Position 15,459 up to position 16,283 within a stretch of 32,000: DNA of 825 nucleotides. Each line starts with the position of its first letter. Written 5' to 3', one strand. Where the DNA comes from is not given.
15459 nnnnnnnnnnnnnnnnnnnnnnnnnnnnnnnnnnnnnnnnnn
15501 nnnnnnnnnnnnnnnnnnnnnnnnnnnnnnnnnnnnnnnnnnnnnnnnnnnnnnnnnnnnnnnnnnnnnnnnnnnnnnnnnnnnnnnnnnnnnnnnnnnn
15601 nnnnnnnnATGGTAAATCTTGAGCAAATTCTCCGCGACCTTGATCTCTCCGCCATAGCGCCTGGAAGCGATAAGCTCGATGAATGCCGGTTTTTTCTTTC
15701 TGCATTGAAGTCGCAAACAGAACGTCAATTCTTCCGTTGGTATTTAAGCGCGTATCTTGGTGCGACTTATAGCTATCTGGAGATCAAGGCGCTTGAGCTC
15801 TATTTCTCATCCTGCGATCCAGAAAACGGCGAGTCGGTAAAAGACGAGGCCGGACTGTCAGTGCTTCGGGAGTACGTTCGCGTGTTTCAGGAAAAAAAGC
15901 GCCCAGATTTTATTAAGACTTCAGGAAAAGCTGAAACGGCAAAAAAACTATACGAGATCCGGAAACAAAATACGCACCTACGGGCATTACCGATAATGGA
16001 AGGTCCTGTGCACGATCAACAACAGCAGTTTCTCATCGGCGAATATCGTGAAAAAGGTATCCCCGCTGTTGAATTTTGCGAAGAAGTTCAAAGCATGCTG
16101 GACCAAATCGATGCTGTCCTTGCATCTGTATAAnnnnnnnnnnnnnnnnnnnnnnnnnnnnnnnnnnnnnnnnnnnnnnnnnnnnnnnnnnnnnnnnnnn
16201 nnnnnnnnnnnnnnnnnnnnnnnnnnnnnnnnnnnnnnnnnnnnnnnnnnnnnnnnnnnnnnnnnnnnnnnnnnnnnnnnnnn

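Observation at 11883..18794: Second, longer attC-like site class with a conserved 96-nt module ending ATT instead of GTT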

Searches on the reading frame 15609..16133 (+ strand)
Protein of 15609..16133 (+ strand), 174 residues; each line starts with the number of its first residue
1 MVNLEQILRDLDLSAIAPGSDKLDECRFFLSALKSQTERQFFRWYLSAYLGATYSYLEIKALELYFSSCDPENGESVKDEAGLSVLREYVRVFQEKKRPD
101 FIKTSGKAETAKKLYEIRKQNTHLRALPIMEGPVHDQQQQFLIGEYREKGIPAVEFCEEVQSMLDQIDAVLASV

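Call 8: search_protein_families(library=pfam, proteins=[window:15609-16133:+], max_evalue=0.01)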
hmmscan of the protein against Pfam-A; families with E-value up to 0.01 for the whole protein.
window:15609-16133:+ (174 aa): 0 families

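Call 17: find_encoding_contigs(protein=window:15609-16133:+, flank=10000, max_places=10)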
Protein window:15609-16133:+ (174 aa): 11 contigs read that carry it; 4 places shown.
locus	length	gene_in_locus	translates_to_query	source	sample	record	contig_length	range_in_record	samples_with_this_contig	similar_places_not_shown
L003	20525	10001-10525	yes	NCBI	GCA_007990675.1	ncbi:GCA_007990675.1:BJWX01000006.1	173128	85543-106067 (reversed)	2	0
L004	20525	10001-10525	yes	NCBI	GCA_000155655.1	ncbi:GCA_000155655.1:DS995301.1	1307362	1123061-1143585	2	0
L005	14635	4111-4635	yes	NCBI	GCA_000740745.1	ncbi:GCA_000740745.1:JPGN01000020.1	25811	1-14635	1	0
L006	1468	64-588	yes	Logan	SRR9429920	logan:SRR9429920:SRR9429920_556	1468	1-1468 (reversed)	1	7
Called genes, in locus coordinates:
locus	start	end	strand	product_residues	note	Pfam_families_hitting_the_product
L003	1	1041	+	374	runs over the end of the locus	PF13439:Glyco_transf_4, PF13579:Glyco_trans_4_4, PF20706:GT4-conflict, PF00534:Glycos_transf_1, PF13692:Glyco_trans_1_4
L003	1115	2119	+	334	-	PF01075:Glyco_transf_9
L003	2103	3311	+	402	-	PF04932:Wzy_C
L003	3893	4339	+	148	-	PF01541:GIY-YIG (weak)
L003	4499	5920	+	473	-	-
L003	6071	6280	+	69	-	-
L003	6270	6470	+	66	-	-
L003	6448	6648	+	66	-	-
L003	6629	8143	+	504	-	PF03235:GmrSD_N, PF07510:GmrSD_C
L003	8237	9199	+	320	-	-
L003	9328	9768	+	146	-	PF00903:Glyoxalase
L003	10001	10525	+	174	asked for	-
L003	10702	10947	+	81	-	-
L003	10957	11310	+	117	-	PF21716:dnstrm_HI1420, PF01381:HTH_3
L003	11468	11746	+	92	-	PF05015:HigB-like_toxin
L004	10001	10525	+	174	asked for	-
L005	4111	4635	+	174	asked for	-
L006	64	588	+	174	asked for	-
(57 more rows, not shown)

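Call 53: search_protein_families(library=padloc, proteins=[window:15609-16133:+], max_evalue=0.001)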
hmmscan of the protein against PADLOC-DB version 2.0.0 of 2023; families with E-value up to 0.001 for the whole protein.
window:15609-16133:+ (174 aa): 0 families
